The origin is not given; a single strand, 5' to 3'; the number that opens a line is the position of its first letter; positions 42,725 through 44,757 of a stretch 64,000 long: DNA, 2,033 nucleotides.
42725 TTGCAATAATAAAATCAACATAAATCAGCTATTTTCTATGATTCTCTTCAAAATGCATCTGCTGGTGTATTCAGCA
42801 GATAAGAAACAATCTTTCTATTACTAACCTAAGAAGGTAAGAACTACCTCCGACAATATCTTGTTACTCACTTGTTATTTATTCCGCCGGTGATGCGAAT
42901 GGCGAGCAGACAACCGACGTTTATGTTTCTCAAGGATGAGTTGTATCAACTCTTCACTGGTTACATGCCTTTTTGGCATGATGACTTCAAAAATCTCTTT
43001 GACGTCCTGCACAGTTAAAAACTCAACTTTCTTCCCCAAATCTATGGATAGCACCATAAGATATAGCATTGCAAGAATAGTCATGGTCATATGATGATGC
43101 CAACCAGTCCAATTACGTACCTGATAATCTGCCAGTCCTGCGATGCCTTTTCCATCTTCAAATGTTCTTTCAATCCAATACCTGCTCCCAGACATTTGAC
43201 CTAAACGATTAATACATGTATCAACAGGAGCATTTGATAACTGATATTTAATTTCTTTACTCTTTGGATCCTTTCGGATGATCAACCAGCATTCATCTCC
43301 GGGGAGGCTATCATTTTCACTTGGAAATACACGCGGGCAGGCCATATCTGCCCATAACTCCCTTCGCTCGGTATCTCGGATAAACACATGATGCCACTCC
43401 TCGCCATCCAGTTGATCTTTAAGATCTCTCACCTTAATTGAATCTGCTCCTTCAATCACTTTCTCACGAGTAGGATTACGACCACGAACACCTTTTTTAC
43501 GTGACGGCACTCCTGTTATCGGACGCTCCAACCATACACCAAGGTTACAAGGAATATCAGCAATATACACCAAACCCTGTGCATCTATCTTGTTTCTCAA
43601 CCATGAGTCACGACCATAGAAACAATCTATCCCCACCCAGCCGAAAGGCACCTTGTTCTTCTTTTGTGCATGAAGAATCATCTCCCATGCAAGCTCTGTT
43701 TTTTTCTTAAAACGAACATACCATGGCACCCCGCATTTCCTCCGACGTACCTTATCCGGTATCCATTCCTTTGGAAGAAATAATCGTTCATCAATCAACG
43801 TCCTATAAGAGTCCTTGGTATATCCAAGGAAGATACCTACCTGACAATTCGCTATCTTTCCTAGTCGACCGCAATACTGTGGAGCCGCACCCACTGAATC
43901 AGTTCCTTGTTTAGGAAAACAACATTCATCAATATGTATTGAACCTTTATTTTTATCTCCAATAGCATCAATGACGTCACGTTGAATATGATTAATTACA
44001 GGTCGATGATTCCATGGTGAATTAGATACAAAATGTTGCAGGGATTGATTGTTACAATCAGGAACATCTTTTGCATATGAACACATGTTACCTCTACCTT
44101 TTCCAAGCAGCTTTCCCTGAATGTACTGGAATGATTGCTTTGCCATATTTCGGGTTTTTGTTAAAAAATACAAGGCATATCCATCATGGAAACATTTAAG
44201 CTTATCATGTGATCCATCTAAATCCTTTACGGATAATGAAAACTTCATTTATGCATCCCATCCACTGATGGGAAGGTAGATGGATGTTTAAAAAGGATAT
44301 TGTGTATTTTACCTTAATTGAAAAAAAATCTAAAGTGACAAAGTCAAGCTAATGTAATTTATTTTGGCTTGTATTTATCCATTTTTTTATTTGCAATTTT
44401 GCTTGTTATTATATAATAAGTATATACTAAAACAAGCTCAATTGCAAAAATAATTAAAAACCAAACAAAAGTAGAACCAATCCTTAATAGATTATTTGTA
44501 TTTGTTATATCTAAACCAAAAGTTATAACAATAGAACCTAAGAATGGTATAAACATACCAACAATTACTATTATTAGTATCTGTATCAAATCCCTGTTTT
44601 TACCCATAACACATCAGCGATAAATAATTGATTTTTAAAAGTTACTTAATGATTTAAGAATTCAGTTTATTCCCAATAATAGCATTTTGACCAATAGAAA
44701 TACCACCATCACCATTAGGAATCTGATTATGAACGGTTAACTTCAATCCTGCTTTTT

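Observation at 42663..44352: IS701-family element with 19-bp imperfect inverted repeats and a CTAA target duplication that regenerates the stop codon of the upstream gene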

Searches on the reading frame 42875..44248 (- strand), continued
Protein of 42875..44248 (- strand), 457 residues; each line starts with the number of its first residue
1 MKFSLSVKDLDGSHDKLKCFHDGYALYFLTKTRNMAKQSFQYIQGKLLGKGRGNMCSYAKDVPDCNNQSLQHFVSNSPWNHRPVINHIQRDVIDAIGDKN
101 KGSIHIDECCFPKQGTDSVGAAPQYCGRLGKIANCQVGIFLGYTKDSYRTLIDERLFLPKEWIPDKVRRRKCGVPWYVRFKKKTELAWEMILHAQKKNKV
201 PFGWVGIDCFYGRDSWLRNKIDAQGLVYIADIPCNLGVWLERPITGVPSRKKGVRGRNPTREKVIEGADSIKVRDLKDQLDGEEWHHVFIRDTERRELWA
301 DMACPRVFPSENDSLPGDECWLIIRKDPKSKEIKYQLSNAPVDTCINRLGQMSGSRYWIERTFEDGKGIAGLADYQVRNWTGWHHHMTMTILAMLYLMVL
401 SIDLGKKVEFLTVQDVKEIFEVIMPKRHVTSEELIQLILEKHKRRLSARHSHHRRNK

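Call 32: find_encoding_contigs(protein=P0172, flank=2500, max_places=10)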
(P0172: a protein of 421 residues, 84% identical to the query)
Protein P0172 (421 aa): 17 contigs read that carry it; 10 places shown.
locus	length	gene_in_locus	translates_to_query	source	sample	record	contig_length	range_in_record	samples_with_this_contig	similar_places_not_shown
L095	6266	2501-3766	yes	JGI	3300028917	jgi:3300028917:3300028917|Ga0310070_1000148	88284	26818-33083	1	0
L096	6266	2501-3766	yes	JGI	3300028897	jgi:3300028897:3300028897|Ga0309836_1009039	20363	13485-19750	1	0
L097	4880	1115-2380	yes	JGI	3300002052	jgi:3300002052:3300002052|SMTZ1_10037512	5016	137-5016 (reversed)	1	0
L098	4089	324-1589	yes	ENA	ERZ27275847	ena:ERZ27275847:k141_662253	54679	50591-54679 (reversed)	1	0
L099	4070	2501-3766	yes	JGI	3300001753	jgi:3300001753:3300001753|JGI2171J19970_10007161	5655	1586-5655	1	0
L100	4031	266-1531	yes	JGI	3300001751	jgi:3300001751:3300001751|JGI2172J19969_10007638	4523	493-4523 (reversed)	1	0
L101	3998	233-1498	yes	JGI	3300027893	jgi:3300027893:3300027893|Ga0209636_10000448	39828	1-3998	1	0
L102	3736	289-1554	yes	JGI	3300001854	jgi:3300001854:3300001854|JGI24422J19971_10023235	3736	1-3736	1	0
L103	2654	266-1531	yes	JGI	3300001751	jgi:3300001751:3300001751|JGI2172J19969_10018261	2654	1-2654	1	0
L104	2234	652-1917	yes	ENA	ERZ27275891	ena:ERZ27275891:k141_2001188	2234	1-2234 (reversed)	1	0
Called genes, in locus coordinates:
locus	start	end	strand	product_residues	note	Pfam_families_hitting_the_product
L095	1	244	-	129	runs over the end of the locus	-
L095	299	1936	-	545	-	PF13517:FG-GAP_3, PF01839:FG-GAP (faint), PF13517:FG-GAP_3 (weak)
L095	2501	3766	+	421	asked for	PF13546:DDE_5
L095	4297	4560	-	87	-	-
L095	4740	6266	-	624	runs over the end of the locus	PF08126:Propeptide_C25 (weak), PF01364:Peptidase_C25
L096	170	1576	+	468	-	PF01364:Peptidase_C25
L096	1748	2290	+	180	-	PF13238:AAA_18, PF13207:AAA_17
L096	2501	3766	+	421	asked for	PF13546:DDE_5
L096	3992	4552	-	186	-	-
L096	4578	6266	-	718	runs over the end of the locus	PF13229:Beta_helix (faint), PF05048:NosD, PF18884:TSP3_bac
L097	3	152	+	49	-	?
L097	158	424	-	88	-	PF06508:QueC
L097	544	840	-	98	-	PF00733:Asn_synthase (weak), PF02568:ThiI, PF03054:tRNA_Me_trans (weak), PF06508:QueC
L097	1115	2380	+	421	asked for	PF13546:DDE_5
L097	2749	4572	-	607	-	PF01592:NifU_N, PF14528:LAGLIDADG_3 (faint), PF14890:Intein_splicing (weak), PF01592:NifU_N, PF01242:PTPS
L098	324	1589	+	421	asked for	PF13546:DDE_5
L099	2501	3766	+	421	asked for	PF13546:DDE_5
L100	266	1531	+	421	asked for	PF13546:DDE_5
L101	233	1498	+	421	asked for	PF13546:DDE_5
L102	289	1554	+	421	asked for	PF13546:DDE_5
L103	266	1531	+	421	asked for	PF13546:DDE_5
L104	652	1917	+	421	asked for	PF13546:DDE_5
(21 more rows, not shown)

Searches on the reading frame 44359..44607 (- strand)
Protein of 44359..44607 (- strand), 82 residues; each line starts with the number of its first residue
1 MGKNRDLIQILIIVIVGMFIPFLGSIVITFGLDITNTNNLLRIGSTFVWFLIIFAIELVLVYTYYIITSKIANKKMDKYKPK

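Call 3: search_protein_families(library=ncbifam, proteins=[window:44359-44607:-], max_evalue=0.01)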
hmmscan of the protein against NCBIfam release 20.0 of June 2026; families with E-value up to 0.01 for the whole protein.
window:44359-44607:- (82 aa): 0 families

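Call 4: search_protein_families(library=pfam, proteins=[window:44359-44607:-], max_evalue=0.01)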
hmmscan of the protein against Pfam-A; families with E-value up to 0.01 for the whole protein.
window:44359-44607:- (82 aa): 2 families
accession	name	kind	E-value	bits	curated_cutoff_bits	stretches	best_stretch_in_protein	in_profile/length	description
PF20563.3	DUF6773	-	0.0024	18.2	27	1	8-80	86-156/163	Family of unknown function (DUF6773)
PF17009.10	DUF5090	-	0.0035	17.8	27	1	7-79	112-181/187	Domain of unknown function (DUF5090)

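Call 16: find_encoding_contigs(protein=window:44359-44607:-, flank=4000, max_places=10)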
Protein window:44359-44607:- (82 aa): 1 contig read that carries it; 1 place shown.
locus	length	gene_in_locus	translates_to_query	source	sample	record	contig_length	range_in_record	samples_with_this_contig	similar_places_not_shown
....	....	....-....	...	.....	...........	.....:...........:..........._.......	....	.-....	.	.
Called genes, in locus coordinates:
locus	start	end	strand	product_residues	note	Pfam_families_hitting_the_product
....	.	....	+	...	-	?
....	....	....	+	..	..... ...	-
